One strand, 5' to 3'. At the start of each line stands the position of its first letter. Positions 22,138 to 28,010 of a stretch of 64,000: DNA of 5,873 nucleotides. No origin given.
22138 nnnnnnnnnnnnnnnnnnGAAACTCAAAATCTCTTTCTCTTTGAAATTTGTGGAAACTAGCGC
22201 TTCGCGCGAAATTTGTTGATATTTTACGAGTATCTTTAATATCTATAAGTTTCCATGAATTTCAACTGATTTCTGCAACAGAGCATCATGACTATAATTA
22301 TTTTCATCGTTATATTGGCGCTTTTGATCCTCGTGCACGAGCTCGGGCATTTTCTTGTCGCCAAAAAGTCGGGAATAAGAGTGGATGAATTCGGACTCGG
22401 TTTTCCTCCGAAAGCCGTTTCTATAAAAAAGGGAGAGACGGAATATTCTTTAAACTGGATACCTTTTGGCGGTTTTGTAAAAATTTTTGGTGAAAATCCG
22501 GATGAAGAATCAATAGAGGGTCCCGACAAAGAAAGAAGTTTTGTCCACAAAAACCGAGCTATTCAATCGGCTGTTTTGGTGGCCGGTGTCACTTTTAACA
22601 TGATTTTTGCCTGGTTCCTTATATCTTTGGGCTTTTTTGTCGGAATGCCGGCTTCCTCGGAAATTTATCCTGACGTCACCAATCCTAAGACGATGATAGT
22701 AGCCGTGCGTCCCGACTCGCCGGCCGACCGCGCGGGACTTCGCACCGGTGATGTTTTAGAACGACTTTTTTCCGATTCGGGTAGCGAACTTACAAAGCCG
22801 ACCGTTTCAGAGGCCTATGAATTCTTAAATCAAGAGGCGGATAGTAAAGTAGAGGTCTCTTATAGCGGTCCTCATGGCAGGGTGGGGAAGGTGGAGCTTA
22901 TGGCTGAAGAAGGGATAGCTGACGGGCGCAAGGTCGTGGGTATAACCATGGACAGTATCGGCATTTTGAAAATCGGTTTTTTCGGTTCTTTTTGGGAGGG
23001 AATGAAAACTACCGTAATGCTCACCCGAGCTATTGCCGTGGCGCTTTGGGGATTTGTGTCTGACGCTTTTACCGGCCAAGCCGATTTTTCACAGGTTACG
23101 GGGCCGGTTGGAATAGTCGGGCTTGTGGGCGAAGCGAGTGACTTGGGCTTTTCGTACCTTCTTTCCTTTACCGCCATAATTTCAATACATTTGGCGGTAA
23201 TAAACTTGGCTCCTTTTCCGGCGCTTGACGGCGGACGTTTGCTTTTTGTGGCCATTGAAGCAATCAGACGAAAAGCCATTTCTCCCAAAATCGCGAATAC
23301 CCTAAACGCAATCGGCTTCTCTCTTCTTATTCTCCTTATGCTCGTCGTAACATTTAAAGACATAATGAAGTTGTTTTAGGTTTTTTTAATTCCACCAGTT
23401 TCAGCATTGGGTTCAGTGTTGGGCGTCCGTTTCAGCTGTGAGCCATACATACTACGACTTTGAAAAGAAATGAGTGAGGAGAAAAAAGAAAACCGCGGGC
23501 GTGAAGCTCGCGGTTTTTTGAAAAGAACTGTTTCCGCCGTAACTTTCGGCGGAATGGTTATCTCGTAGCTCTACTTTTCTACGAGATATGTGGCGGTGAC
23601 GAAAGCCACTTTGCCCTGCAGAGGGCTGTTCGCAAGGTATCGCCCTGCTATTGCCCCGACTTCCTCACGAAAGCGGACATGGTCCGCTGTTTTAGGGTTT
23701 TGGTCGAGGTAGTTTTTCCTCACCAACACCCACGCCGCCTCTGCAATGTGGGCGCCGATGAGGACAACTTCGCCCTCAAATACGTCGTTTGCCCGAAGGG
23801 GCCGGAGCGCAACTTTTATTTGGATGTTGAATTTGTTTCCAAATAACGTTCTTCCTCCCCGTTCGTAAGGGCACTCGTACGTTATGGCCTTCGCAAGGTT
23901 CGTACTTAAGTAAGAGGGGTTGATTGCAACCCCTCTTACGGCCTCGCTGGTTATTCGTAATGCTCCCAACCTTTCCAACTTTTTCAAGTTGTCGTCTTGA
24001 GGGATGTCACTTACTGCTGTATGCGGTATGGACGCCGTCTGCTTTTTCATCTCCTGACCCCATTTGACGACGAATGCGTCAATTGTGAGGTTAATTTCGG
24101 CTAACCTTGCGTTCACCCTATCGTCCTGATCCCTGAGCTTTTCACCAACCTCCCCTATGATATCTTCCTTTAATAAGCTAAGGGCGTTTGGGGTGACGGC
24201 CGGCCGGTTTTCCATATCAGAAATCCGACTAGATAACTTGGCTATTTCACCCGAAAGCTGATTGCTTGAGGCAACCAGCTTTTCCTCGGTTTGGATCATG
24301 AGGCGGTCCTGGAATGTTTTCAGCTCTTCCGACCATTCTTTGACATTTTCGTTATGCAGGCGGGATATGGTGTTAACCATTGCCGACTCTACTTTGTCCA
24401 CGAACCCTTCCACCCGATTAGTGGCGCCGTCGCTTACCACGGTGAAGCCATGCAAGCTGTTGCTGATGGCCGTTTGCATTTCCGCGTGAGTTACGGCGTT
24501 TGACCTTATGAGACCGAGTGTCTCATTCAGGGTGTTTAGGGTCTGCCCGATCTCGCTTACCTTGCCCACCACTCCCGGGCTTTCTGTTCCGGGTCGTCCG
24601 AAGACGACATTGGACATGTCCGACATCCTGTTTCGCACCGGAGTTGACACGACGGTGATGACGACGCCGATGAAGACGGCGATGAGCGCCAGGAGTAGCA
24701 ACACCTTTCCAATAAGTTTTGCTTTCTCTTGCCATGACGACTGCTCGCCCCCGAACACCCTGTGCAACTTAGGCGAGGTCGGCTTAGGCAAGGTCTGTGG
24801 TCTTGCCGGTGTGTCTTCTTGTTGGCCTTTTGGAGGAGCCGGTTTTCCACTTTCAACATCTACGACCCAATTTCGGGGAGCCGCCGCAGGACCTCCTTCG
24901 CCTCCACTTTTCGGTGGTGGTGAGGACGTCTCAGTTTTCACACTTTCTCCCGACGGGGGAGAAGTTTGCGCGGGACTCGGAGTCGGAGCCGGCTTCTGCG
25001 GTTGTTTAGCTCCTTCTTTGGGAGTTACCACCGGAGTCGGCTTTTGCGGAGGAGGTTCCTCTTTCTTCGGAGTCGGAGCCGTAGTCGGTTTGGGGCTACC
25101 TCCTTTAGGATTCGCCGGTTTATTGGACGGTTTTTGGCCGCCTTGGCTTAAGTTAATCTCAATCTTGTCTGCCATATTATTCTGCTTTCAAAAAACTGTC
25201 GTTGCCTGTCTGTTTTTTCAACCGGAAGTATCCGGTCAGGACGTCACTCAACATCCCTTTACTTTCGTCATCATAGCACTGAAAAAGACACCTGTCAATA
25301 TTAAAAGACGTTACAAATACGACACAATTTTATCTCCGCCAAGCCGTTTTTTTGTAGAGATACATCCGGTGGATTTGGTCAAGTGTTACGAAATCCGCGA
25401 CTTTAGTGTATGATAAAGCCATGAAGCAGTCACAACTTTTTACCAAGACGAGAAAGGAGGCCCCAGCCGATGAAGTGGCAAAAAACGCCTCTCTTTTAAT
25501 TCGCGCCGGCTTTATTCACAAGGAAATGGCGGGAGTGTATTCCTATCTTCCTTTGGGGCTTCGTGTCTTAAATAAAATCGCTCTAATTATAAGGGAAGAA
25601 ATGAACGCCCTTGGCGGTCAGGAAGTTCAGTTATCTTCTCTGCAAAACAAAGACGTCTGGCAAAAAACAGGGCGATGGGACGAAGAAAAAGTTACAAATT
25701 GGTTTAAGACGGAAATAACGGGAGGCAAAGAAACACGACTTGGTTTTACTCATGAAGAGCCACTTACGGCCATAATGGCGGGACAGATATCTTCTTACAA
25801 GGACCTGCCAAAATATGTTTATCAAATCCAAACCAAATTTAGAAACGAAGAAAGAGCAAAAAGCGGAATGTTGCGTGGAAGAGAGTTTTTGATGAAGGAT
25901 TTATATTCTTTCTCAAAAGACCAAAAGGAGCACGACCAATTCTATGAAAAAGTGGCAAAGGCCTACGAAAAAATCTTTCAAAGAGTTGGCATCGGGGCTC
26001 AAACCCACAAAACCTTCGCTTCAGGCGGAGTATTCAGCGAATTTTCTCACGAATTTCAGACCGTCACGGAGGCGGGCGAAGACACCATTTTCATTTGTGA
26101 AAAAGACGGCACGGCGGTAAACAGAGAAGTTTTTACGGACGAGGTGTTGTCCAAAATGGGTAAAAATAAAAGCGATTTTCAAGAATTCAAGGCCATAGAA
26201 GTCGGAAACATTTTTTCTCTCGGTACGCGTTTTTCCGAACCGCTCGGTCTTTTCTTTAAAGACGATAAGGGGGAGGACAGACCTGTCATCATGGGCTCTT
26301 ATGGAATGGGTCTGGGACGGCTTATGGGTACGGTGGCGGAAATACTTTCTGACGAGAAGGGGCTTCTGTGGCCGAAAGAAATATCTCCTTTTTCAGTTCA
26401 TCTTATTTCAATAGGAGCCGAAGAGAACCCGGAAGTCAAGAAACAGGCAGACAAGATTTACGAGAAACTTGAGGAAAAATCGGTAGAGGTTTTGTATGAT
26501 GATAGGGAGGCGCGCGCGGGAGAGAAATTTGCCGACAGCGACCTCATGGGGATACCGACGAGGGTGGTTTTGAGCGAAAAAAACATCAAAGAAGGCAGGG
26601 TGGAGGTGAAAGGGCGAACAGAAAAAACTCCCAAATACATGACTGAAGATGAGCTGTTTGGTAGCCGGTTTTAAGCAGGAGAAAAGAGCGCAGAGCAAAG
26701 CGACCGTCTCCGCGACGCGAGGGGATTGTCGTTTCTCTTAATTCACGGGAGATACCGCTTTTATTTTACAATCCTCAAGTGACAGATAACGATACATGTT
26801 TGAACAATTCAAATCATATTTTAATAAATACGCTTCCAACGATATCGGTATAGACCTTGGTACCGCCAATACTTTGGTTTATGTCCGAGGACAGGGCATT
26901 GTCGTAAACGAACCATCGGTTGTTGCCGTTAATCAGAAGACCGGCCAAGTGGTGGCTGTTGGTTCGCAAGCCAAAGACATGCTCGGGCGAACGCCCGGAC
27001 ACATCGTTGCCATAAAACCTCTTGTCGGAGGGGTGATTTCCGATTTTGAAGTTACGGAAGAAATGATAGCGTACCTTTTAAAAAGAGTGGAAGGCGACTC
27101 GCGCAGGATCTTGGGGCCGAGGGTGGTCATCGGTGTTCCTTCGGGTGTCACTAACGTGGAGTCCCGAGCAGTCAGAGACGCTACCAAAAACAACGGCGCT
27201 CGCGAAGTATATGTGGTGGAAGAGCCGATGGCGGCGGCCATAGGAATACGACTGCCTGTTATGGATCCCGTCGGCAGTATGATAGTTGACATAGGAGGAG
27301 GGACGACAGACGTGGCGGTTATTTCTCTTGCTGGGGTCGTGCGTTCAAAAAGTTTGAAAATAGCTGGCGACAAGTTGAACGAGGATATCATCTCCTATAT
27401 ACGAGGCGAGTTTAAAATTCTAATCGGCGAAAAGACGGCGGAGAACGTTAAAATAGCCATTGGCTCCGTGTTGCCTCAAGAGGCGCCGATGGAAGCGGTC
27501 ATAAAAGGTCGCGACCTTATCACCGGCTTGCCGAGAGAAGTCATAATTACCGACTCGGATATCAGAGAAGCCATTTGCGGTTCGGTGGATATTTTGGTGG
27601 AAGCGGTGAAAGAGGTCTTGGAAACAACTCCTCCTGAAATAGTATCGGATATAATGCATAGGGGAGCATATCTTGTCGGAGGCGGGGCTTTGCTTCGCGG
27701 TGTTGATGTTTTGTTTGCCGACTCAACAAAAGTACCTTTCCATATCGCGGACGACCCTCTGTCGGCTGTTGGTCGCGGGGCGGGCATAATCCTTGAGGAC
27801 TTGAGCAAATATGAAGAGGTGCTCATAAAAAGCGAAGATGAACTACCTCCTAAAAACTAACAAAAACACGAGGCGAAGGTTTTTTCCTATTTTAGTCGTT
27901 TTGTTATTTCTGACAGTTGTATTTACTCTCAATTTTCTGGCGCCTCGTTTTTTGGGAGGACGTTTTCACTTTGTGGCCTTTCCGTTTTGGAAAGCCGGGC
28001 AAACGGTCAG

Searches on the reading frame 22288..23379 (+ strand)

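Call 62: search_protein_families(library=pfam, proteins=[window:22288-23379:+], max_evalue=0.0001)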
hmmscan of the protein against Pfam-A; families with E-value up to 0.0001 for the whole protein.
window:22288-23379:+ (363 aa): 2 families
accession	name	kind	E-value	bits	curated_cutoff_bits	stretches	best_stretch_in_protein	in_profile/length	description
PF02163.28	Peptidase_M50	-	5.9e-56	189.7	27.2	1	6-350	2-221/221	Peptidase family M50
PF17820.7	PDZ_6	-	9.6e-06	25.7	27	1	137-157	2-22/54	PDZ domain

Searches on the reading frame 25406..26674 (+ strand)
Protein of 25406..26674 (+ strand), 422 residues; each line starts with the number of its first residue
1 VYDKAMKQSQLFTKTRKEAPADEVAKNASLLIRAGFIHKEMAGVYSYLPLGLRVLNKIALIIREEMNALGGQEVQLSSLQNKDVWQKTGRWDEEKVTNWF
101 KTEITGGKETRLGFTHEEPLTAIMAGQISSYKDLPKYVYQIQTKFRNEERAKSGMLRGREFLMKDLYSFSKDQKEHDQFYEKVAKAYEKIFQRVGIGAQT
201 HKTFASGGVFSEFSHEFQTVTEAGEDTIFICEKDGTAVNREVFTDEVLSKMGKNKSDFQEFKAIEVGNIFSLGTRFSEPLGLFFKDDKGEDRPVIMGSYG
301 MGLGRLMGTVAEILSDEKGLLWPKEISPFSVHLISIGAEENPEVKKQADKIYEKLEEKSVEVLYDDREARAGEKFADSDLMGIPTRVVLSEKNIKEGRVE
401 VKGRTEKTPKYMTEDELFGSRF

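Call 63: search_protein_families(library=pfam, proteins=[window:25406-26674:+], max_evalue=0.0001)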
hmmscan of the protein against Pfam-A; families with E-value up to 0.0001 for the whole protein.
window:25406-26674:+ (422 aa): 2 families
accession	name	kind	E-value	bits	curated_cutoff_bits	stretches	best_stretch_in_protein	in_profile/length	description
PF00587.30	tRNA-synt_2b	-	4.4e-29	102.3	29.3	1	100-312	1-177/179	tRNA synthetase class II core domain (G, H, P, S and T)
PF03129.25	HGTP_anticodon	-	6.8e-15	55.4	21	1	334-417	5-87/94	Anticodon binding domain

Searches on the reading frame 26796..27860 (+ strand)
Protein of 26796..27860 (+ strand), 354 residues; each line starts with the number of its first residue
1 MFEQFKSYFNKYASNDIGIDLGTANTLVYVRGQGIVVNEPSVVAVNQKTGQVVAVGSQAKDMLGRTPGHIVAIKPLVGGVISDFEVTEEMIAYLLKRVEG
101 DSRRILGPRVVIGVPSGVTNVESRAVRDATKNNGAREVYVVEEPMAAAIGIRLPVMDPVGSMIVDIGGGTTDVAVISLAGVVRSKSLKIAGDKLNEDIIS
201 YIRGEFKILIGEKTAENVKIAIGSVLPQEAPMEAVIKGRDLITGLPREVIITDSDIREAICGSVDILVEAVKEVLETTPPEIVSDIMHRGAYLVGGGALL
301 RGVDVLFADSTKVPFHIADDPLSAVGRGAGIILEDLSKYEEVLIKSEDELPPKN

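Call 63: search_protein_families(library=pfam, proteins=[window:26796-27860:+], max_evalue=0.0001)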
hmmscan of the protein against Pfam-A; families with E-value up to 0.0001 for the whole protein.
window:26796-27860:+ (354 aa): 3 families
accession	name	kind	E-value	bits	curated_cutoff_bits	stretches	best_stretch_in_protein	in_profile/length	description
PF06723.19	MreB_Mbl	-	1.4e-132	441.9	27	1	14-339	1-325/327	MreB/Mbl protein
PF00012.26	HSP70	-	3.8e-13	49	20.6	1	87-209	110-241/599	Hsp70 protein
PF14450.12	FtsA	-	6.4e-10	39.9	31.8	1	163-319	2-111/127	Cell division protein FtsA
